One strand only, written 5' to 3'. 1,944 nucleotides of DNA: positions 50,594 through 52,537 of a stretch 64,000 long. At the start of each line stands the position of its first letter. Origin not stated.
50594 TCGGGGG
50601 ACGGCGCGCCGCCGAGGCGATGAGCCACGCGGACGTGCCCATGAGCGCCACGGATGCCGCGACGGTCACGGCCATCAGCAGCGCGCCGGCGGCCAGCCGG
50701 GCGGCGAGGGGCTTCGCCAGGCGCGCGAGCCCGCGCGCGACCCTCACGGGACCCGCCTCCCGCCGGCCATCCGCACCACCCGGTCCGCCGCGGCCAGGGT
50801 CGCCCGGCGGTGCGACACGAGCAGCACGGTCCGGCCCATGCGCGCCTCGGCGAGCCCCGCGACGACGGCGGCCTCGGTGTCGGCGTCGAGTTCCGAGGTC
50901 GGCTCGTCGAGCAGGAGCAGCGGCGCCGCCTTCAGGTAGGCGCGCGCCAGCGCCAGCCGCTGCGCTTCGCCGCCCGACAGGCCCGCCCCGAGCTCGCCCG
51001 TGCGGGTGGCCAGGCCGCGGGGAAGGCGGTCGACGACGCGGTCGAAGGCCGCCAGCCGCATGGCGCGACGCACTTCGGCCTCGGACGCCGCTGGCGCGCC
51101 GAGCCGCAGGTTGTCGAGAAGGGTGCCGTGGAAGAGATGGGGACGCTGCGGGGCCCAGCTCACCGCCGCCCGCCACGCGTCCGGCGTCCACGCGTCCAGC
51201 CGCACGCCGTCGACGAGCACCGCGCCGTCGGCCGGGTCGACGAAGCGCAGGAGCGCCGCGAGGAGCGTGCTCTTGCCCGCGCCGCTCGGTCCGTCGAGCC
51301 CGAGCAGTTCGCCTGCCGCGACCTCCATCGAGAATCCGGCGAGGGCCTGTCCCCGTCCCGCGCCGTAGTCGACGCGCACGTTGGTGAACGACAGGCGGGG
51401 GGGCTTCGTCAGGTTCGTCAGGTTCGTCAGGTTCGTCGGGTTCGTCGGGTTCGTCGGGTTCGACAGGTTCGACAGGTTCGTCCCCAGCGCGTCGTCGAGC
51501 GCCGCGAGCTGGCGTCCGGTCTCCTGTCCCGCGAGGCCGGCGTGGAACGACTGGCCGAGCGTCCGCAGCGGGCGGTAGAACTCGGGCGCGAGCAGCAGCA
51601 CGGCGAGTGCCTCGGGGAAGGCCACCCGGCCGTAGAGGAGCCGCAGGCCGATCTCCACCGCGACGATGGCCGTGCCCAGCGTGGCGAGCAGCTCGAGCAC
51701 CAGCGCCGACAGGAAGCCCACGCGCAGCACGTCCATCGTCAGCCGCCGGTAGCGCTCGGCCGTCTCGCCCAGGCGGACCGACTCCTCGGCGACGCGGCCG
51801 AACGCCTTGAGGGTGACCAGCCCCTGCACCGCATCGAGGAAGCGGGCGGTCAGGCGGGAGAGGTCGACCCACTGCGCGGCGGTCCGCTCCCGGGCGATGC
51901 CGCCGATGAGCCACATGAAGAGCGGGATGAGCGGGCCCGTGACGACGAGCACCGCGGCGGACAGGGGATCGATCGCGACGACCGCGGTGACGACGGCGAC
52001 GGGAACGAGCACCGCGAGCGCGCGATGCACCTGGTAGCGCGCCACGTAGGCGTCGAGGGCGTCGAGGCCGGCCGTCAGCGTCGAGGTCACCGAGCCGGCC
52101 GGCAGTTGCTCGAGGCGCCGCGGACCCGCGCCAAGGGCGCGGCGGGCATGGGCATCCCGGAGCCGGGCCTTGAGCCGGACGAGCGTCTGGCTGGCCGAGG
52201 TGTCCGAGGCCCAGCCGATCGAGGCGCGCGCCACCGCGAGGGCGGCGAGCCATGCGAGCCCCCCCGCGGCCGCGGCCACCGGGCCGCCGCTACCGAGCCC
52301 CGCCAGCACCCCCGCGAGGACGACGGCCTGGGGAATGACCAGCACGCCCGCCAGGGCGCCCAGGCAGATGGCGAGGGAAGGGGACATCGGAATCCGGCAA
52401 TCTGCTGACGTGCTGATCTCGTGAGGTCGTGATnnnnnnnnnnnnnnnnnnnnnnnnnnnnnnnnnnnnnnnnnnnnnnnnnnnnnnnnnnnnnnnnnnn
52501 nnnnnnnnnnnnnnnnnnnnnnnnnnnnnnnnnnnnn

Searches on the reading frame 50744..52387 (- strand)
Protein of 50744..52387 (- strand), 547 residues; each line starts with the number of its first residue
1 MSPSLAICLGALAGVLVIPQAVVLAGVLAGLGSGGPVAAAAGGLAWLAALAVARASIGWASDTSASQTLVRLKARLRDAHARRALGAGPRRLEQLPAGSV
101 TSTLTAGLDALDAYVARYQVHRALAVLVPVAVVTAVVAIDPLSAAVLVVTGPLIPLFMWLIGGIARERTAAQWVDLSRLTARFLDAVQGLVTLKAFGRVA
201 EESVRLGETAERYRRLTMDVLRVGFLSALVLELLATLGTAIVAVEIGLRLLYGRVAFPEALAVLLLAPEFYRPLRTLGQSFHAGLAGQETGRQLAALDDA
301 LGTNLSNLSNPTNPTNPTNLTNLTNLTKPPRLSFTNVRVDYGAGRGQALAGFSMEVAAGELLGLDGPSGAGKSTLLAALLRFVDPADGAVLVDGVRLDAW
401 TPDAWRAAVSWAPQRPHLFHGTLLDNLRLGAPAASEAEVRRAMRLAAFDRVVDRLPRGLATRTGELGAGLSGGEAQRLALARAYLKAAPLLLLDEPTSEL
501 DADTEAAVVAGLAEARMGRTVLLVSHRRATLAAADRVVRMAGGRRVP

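Call 12: find_homologous_proteins(query=window:50744-52387:-, max_evalue=1e-30)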
Query window:50744-52387:- (547 aa): 4619 proteins with E <= 1e-30 among 8000 candidates; the best 120 are listed.
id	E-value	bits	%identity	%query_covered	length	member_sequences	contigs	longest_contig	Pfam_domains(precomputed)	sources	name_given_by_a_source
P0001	0.0e+0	1135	100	100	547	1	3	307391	PF00005.34,PF02463.26,PF00664.29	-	-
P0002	6.3e-198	677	67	89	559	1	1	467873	PF00005.34,PF13304.13,PF00664.29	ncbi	ncbi:MAG: thiol reductant ABC exporter subunit CydD [Vicinamibacterales bacterium]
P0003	1.2e-175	603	58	99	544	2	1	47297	PF00005.34,PF02463.26,PF13304.13,PF00664.29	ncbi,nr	ncbi:MAG: thiol reductant ABC exporter subunit CydD [Vicinamibacterales bacterium]|nr:thiol reductan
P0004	4.5e-171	588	58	98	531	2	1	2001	PF00005.34,PF02463.26,PF00664.29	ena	-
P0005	4.8e-171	588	58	99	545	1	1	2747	PF00005.34,PF02463.26,PF13304.13,PF00664.29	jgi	-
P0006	2.1e-169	583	58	98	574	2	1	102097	PF00005.34,PF02463.26,PF00664.29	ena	-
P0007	4.0e-149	516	53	97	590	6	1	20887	PF00005.34,PF02463.26,PF00664.29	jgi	jgi:ATP-binding cassette subfamily C protein CydD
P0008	9.3e-148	511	50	100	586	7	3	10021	PF00005.34,PF02463.26,PF00664.29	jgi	jgi:thiol reductant ABC exporter CydD subunit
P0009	1.1e-147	511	52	99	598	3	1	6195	PF00005.34,PF00664.29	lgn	-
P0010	5.2e-147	509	52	99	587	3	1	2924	PF00005.34,PF00664.29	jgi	jgi:thiol reductant ABC exporter CydD subunit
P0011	7.9e-147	508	53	88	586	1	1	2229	PF00005.34,PF13401.13,PF00664.29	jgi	jgi:thiol reductant ABC exporter CydD subunit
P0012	9.7e-147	508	52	100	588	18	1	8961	PF00005.34,PF00664.29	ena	-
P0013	1.0e-146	508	51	99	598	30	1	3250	PF00005.34,PF13304.13,PF13191.13,PF00664.29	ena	-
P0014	1.1e-146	508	52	99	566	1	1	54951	PF00005.34,PF00664.29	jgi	jgi:ATP-binding cassette subfamily C protein CydD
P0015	1.5e-146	507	54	93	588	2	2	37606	PF00005.34,PF00664.29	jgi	jgi:thiol reductant ABC exporter CydD subunit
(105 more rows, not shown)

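Call 29: find_encoding_contigs(protein=window:50744-52387:-, flank=10000, max_places=10)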
Protein window:50744-52387:- (547 aa): 2 contigs read that carry it; 2 places shown.
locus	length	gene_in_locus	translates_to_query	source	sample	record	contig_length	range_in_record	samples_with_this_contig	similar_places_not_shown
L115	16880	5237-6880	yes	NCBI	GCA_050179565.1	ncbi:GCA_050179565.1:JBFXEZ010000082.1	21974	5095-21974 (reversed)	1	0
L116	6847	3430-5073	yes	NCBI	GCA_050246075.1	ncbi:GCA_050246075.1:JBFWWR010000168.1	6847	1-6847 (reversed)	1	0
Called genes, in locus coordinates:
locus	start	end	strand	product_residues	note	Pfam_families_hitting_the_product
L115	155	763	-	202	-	PF00265:TK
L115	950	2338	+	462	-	PF01654:Cyt_bd_oxida_I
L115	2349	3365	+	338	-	PF02322:Cyt_bd_oxida_II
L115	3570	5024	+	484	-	-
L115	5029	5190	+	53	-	-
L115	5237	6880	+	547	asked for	PF00664:ABC_membrane, PF00005:ABC_tran, PF02463:SMC_N (weak)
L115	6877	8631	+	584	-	PF00005:ABC_tran, PF13191:AAA_16 (weak), PF13304:AAA_21 (faint)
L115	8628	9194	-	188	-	PF08207:EFP_N, PF01132:EFP, PF09285:Elong-fact-P_C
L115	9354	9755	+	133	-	PF00011:HSP20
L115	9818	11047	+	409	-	PF00089:Trypsin, PF13365:Trypsin_2, PF00595:PDZ, PF13180:PDZ_2, PF17820:PDZ_6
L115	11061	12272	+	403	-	PF21088:MS_channel_1st, PF00924:MS_channel_2nd, PF21082:MS_channel_3rd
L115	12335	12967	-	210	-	PF02245:Pur_DNA_glyco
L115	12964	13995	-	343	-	PF13646:HEAT_2 (weak)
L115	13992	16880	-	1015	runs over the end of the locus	-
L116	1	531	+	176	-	PF01654:Cyt_bd_oxida_I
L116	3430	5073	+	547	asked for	PF00664:ABC_membrane, PF00005:ABC_tran, PF02463:SMC_N (weak)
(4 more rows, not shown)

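Call 38: find_encoding_contigs(protein=P0002, flank=10000, max_places=2)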
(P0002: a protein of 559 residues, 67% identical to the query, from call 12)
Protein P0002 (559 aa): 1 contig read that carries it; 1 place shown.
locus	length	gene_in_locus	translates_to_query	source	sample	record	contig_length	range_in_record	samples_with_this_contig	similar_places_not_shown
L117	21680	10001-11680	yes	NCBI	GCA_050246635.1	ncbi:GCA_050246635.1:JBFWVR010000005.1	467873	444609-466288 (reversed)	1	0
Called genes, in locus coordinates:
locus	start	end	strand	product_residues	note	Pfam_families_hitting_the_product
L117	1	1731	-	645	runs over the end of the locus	PF01541:GIY-YIG, PF27096:UvrC_M, PF22920:UvrC_RNaseH, PF08459:UvrC_RNaseH_dom, PF14520:HHH_5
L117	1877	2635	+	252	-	PF01066:CDP-OH_P_transf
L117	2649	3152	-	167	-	PF12867:DinB_2 (faint)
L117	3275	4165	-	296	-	PF02735:Ku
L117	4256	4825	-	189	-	-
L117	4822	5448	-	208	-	PF00265:TK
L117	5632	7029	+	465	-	PF01654:Cyt_bd_oxida_I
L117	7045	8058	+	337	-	PF02322:Cyt_bd_oxida_II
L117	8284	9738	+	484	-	PF07992:Pyr_redox_2 (faint)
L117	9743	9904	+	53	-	-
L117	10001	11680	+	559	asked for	PF00664:ABC_membrane, PF00005:ABC_tran, PF13304:AAA_21 (faint)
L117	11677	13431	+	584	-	PF00664:ABC_membrane, PF00005:ABC_tran, PF13304:AAA_21 (faint)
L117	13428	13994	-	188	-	PF08207:EFP_N, PF01132:EFP, PF09285:Elong-fact-P_C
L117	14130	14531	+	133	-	PF00011:HSP20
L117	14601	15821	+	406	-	PF00089:Trypsin, PF13365:Trypsin_2, PF00595:PDZ, PF13180:PDZ_2, PF17820:PDZ_6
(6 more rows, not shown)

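Call 39: find_encoding_contigs(protein=P0003, flank=10000, max_places=2)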
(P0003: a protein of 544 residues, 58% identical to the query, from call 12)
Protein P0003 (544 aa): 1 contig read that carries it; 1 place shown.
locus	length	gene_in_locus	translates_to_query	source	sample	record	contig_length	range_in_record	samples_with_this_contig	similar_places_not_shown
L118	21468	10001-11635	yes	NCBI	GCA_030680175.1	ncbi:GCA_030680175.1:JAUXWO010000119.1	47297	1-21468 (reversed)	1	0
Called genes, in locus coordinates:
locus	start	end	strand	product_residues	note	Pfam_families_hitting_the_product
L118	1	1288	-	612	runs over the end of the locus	PF01541:GIY-YIG, PF27096:UvrC_M, PF22920:UvrC_RNaseH, PF08459:UvrC_RNaseH_dom, PF14520:HHH_5 (weak)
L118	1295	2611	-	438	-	PF01595:CNNM, PF00571:CBS (weak), PF03471:CorC_HlyC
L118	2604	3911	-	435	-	PF01595:CNNM, PF00571:CBS (weak), PF03471:CorC_HlyC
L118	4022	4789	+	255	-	PF01066:CDP-OH_P_transf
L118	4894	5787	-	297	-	PF02735:Ku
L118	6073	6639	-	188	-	-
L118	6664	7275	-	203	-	PF00265:TK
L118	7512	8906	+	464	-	PF01654:Cyt_bd_oxida_I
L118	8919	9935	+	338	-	PF02322:Cyt_bd_oxida_II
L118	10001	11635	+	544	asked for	PF00664:ABC_membrane, PF00005:ABC_tran, PF13304:AAA_21 (faint), PF02463:SMC_N (weak)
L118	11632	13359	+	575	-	PF00005:ABC_tran, PF13304:AAA_21 (weak)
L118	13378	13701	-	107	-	-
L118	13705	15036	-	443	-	PF01794:Ferric_reduct, PF00175:NAD_binding_1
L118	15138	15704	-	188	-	PF08207:EFP_N, PF01132:EFP, PF09285:Elong-fact-P_C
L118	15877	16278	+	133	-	PF00011:HSP20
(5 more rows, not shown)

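Call 40: find_encoding_contigs(protein=P0006, flank=10000, max_places=2)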
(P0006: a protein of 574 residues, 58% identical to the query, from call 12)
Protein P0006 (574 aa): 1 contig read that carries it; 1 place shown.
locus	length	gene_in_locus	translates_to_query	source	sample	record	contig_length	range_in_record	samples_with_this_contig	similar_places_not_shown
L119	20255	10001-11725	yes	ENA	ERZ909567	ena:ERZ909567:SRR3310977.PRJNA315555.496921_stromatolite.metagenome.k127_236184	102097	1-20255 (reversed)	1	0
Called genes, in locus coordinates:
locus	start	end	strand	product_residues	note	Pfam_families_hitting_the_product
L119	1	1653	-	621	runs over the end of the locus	PF01541:GIY-YIG, PF27096:UvrC_M, PF22920:UvrC_RNaseH, PF08459:UvrC_RNaseH_dom, PF14520:HHH_5 (weak)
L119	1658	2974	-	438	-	PF01595:CNNM, PF00571:CBS (weak), PF03471:CorC_HlyC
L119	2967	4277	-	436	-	PF01595:CNNM, PF00571:CBS, PF03471:CorC_HlyC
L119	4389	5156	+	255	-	PF01066:CDP-OH_P_transf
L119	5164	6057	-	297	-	PF02735:Ku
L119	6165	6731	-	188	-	-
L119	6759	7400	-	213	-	PF00265:TK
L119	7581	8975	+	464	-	PF01654:Cyt_bd_oxida_I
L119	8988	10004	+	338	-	PF02322:Cyt_bd_oxida_II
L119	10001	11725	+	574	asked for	PF00664:ABC_membrane, PF00005:ABC_tran, PF02463:SMC_N (weak)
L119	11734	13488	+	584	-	PF00664:ABC_membrane (weak), PF00005:ABC_tran, PF02463:SMC_N (faint), PF13304:AAA_21 (faint)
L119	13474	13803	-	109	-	-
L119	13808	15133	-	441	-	PF01794:Ferric_reduct, PF00175:NAD_binding_1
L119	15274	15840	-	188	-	PF08207:EFP_N, PF01132:EFP, PF09285:Elong-fact-P_C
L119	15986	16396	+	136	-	PF00011:HSP20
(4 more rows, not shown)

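Call 66: search_protein_families(library=pfam, proteins=[window:50744-52387:-], max_evalue=0.01)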
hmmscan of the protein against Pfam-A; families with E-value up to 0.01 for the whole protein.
window:50744-52387:- (547 aa): 5 families
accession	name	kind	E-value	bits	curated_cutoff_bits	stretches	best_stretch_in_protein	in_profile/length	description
PF00005.33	ABC_tran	-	7.8e-28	98.2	25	1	350-498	2-137/137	ABC transporter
PF00664.28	ABC_membrane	-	1.1e-21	78.2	28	1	5-266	3-266/274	ABC transporter transmembrane region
PF02463.25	SMC_N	-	2.2e-07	31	40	1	470-541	137-212/220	RecF/RecN/SMC N terminal domain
PF13304.12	AAA_21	-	0.00013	22.6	27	0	366-382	6-22/304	AAA domain, putative AbiEii toxin, Type IV TA system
PF13555.12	AAA_29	-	0.0037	17.4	27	0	361-385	24-48/61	P-loop containing region of AAA domain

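Call 81: predict_structure(alignment_id=A1)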
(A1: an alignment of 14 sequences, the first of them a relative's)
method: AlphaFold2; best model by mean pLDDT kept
length: 547 residues; sequences in the alignment: 14
mean_pLDDT: 84.6   pTM: 0.63
mean pLDDT of the five models: 84.6, 84.2, 82.4, 78.6, 76.6
residues with pLDDT >= 90: 222; 70-90: 280; 50-70: 24; < 50: 21
segments of 3 or more residues with pLDDT < 50: 303-323
pLDDT, mean of each block of 10 residues (from residue 1): 84 94 93 85 93 94 87 82 68 71 82 83 92 95 92 85 83 84 80 80 84 86 86 90 93 93 95 89 84 80 37 32 62 90 69 93 89 88 82 87 83 87 90 91 95 91 77 92 92 91 93 91 92 93 81
secondary structure, 60 per line:
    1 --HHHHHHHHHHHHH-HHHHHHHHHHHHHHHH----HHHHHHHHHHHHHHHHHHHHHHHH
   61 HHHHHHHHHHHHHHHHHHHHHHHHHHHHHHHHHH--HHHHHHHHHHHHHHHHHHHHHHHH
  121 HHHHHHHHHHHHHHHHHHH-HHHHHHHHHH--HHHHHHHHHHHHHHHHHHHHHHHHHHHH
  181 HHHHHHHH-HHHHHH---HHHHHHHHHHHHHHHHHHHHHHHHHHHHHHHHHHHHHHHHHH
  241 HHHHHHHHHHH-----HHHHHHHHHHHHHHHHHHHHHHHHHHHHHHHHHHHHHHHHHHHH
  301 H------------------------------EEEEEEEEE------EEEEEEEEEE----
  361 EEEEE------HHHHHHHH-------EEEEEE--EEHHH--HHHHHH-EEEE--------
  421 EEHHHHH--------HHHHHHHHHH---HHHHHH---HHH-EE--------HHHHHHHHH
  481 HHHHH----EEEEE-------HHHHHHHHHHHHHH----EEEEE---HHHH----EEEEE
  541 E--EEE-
elements in order: H3-15 H17-32 H37-94 H97-139 H141-150 H153-188 H190-195 H199-251 H257-301 E332-340 E347-356 E361-365 H372-379 E387-392 H402-407 E409-412 H423-427 H436-445 H449-454 H472-485 E490-494 H502-515 E520-524 H528-531 E536-541 E544-546
